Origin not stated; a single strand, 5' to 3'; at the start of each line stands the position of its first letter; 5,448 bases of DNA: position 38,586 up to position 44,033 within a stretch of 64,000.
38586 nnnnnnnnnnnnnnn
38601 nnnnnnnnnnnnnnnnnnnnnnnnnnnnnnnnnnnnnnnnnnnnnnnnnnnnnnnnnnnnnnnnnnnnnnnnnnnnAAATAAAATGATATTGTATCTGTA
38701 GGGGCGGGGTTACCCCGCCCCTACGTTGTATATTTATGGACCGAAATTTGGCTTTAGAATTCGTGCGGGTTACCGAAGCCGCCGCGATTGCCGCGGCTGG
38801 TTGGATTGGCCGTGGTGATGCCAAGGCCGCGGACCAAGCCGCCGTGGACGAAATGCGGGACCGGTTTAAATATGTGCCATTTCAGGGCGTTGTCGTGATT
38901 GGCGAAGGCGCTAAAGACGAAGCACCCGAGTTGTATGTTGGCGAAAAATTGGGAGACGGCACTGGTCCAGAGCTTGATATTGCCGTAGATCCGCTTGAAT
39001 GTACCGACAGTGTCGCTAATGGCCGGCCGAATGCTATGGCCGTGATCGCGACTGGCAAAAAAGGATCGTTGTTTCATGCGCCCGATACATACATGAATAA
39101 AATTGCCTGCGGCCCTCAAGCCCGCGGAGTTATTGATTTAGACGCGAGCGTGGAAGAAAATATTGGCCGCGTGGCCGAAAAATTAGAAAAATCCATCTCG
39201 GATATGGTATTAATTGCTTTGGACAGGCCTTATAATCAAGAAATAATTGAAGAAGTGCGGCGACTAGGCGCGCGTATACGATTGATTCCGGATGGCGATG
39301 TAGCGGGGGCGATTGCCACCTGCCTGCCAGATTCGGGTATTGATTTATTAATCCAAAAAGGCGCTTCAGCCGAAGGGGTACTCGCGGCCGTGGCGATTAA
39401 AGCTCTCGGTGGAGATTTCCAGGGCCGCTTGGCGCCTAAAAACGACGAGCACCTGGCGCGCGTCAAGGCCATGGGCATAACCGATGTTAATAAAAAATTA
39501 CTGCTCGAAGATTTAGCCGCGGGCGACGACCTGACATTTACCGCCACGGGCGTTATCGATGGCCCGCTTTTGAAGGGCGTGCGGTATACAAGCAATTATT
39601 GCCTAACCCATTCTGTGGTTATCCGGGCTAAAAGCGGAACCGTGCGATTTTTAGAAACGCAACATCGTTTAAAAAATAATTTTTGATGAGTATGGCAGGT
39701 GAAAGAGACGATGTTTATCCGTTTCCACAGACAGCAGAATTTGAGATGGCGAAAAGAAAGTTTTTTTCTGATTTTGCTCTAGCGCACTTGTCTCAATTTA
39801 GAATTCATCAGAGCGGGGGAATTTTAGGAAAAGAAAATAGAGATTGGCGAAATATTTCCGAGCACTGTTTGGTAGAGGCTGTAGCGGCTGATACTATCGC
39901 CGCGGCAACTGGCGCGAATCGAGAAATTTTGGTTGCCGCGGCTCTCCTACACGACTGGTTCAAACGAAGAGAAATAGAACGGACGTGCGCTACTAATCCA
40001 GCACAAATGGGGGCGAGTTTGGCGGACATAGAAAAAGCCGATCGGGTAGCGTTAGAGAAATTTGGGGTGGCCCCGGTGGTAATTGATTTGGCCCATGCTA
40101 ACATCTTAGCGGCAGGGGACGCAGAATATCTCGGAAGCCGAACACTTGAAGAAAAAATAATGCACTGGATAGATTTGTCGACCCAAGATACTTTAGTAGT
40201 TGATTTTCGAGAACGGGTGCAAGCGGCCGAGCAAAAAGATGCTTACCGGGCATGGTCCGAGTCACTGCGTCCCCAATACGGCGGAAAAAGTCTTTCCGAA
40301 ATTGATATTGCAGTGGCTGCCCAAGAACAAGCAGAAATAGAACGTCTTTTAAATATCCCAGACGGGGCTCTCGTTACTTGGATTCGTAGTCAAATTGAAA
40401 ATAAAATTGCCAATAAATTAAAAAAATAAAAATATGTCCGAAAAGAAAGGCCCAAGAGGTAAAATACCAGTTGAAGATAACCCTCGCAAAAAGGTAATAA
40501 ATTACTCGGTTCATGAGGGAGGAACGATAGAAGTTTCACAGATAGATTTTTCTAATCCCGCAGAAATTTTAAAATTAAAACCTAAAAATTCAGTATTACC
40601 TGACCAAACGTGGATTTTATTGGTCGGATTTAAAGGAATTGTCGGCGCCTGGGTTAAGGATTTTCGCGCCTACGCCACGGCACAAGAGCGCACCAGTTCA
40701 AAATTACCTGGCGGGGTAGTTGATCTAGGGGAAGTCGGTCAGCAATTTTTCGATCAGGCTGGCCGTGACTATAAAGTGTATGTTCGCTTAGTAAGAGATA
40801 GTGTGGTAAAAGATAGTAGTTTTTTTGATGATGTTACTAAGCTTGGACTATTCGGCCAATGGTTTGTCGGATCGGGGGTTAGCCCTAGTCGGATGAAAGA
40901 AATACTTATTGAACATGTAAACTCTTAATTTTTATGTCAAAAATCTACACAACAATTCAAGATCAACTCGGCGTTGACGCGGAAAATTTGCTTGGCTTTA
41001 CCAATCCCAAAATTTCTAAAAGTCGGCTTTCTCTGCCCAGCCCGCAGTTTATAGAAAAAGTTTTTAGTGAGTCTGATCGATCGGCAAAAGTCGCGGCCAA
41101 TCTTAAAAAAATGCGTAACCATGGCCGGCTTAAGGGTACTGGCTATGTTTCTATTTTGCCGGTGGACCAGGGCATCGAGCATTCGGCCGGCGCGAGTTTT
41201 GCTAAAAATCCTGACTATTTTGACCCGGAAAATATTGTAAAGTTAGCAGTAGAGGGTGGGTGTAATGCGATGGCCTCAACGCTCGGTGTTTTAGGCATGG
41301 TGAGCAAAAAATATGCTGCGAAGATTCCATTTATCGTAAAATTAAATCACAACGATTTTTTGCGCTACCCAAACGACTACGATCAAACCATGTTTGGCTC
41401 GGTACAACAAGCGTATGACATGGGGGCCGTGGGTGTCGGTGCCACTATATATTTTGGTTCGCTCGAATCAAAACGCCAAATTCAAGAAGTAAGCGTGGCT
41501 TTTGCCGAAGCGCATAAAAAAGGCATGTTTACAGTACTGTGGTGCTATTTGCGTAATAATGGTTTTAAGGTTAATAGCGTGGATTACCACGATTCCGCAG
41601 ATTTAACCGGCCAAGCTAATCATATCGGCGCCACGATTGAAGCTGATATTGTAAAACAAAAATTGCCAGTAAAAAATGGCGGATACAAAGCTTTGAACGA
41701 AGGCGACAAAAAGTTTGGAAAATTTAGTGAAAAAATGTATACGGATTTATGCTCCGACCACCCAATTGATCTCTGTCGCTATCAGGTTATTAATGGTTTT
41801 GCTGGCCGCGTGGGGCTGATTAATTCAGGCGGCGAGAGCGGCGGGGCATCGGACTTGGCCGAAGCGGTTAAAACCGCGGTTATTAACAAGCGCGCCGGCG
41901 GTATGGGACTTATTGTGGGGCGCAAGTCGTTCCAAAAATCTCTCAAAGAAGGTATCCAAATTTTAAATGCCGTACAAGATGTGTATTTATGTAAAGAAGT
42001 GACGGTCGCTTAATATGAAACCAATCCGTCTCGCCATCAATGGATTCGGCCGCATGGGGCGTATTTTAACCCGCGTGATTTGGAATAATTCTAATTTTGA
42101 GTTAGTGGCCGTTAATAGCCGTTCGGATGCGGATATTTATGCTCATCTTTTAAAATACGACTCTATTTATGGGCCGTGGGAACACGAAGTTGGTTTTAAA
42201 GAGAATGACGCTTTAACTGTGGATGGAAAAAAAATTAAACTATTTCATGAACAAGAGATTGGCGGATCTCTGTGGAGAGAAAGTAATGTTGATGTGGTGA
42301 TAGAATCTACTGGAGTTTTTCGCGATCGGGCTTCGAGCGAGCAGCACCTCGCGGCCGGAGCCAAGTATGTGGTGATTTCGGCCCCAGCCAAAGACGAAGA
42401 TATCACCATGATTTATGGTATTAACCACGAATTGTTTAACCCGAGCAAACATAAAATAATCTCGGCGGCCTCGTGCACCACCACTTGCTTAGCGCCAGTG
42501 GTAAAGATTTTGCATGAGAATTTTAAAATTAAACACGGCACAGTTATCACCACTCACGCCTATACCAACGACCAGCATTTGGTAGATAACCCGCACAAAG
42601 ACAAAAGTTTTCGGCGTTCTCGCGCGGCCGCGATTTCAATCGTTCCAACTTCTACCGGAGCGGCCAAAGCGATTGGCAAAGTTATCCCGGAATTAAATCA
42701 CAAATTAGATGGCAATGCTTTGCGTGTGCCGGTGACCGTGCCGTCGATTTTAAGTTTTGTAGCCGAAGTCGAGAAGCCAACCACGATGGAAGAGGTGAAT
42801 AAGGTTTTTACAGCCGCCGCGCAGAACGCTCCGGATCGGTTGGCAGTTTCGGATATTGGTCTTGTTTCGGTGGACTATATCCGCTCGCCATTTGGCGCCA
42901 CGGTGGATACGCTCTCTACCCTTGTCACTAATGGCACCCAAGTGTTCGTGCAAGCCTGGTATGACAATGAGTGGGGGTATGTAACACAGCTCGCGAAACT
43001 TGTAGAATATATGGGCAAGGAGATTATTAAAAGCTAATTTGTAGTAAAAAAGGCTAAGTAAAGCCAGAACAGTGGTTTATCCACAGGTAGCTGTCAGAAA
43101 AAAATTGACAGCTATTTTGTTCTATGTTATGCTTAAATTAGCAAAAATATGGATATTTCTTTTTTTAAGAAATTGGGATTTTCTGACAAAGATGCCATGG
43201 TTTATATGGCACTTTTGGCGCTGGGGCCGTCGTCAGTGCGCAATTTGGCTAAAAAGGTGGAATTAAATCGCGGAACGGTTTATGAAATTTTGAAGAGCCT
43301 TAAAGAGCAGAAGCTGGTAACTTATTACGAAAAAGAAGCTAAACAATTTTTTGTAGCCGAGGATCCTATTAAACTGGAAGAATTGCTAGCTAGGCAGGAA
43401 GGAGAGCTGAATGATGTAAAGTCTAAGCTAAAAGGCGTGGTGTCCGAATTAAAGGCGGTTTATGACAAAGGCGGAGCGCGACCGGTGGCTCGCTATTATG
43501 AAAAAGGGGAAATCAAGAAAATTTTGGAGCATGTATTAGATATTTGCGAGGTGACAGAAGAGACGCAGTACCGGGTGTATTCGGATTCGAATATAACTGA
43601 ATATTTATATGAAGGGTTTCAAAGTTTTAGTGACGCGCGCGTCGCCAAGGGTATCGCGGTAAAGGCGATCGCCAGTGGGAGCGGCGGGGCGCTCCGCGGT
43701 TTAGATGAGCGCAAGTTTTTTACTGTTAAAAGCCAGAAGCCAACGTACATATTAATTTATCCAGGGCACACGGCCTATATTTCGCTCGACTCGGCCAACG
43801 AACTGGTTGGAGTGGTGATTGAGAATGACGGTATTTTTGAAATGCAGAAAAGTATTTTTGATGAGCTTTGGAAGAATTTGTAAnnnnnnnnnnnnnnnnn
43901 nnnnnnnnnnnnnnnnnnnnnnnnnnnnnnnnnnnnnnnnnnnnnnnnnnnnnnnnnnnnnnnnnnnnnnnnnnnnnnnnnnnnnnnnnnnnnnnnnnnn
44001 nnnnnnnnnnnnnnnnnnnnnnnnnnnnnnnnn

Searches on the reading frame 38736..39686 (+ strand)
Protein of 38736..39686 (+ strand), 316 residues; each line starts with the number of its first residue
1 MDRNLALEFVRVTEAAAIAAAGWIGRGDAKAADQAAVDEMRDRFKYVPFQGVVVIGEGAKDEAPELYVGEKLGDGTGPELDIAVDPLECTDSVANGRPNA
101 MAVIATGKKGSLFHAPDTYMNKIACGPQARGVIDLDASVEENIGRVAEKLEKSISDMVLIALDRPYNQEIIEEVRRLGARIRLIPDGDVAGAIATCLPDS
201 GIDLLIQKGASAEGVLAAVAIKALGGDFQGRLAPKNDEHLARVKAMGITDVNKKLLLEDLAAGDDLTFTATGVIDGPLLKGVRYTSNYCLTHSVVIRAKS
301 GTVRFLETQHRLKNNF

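Call 42: search_protein_families(library=pfam, proteins=[window:38736-39686:+], max_evalue=0.001)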
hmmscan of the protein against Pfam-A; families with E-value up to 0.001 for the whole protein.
window:38736-39686:+ (316 aa): 1 family
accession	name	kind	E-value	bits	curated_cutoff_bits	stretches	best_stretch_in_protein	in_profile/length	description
PF03320.18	FBPase_glpX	-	9.8e-129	429.1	27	1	3-310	1-307/307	Bacterial fructose-1,6-bisphosphatase, glpX-encoded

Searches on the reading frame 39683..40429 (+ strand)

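Call 42: search_protein_families(library=pfam, proteins=[window:39683-40429:+], max_evalue=0.001)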
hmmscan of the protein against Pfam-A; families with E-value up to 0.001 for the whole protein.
window:39683-40429:+ (248 aa): 1 family
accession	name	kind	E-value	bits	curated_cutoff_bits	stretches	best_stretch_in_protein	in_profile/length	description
PF01966.28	HD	-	0.00049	20.8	22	1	59-164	2-111/116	HD domain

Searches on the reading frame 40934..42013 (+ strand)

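Call 42: search_protein_families(library=pfam, proteins=[window:40934-42013:+], max_evalue=0.001)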
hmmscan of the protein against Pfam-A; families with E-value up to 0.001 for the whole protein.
window:40934-42013:+ (359 aa): 1 family
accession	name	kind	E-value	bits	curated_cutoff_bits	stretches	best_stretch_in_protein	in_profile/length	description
PF01791.15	DeoC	-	3.9e-57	193.9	23.8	1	73-335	2-229/229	DeoC/LacD family aldolase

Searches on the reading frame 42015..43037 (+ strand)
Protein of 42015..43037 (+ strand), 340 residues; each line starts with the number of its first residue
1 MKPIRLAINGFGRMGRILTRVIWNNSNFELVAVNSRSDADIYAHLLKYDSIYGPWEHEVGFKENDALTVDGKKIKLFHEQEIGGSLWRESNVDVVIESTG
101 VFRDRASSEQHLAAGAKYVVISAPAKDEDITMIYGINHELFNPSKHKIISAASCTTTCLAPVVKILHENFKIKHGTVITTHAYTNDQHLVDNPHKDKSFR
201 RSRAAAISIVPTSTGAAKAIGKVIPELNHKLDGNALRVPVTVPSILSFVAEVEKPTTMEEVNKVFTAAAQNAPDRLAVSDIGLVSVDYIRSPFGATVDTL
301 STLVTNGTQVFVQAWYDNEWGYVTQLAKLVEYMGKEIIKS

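Call 42: search_protein_families(library=pfam, proteins=[window:42015-43037:+], max_evalue=0.001)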
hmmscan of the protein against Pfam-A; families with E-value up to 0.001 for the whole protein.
window:42015-43037:+ (340 aa): 3 families
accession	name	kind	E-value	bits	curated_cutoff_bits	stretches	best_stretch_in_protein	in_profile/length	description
PF02800.25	Gp_dh_C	-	9.4e-51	171.9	24.4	1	159-316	1-158/158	Glyceraldehyde 3-phosphate dehydrogenase, C-terminal domain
PF00044.30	Gp_dh_N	-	1.4e-31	109.2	31.7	1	4-104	1-100/101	Glyceraldehyde 3-phosphate dehydrogenase, NAD binding domain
PF01113.26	DapB_N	-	9.8e-05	22.9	25.6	1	4-38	1-36/124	Dihydrodipicolinate reductase, N-terminus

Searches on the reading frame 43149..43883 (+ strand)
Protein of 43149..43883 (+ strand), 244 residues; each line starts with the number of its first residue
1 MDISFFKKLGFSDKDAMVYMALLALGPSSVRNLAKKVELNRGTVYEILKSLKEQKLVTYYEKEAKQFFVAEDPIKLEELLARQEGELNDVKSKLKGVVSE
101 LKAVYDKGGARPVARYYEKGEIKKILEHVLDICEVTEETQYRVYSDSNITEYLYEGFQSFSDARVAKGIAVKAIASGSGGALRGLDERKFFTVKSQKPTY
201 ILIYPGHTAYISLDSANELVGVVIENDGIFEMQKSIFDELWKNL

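Call 24: search_protein_families(library=ncbifam, proteins=[window:43149-43883:+], max_evalue=0.001)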
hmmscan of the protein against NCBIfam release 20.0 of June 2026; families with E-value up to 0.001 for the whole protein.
window:43149-43883:+ (244 aa): 6 families
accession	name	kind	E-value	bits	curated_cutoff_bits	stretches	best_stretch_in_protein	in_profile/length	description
NF040851.1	tran_reg_TrmB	equivalog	3.4e-07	29.7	600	1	6-104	11-105/338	HTH-type sugar-sensing transcriptional regulator TrmB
TIGR01884.1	cas_HTH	subfamily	8.7e-07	28.5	60.2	1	10-62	139-191/202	CRISPR-associated CARF protein Csa3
NF047390.1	TransRegTrmBL1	equivalog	1.3e-05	24.3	650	1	5-94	9-98/341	HTH-type sugar sensing transcriptional regulator TrmBL1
NF040939.2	trans_reg_lrs14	equivalog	6e-05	23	90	1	10-63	18-72/103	Lrs14 family HTH-type transcriptional regulator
NF047392.1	TransRegTrmBHalo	equivalog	6.9e-05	22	500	1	8-177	15-167/349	HTH-type sugar sensing transcriptional regulator TrmB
NF053606.1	Sta1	subfamily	0.0002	21.4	80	1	10-61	17-68/100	Sta1 family transcriptional regulator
